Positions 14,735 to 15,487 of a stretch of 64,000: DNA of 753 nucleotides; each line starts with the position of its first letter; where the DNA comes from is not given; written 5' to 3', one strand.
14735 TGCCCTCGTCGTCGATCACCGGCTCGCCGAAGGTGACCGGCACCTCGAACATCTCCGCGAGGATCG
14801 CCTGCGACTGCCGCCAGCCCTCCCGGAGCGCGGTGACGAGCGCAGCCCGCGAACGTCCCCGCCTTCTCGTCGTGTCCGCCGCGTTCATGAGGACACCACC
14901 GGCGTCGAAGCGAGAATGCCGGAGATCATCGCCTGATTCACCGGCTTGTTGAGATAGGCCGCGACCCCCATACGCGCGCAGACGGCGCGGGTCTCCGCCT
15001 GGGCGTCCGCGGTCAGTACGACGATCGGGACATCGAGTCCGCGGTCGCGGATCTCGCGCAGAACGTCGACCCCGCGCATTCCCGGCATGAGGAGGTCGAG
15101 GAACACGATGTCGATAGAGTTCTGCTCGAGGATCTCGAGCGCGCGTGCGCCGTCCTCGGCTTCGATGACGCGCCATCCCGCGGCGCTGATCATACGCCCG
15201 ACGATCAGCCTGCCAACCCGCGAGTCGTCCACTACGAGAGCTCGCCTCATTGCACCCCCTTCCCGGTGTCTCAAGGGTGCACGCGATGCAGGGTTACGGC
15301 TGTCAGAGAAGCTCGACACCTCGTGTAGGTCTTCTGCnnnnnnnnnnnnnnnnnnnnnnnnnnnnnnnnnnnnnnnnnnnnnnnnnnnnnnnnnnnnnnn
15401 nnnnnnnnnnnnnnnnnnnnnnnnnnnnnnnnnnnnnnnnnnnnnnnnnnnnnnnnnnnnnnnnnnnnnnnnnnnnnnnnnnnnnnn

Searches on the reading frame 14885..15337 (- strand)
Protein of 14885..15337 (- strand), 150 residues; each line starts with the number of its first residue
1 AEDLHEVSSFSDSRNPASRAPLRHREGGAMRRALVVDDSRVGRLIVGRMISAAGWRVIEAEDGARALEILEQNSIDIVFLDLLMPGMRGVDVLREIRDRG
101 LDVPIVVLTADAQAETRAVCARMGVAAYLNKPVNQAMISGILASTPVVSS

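Call 28: search_protein_families(library=pfam, proteins=[window:14885-15337:-], max_evalue=0.00001)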
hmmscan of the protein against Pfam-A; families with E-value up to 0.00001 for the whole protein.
window:14885-15337:- (150 aa): 1 family
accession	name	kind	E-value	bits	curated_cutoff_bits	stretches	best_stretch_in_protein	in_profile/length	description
PF00072.30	Response_reg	-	2.8e-25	89.1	30.2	1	34-138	2-106/111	Response regulator receiver domain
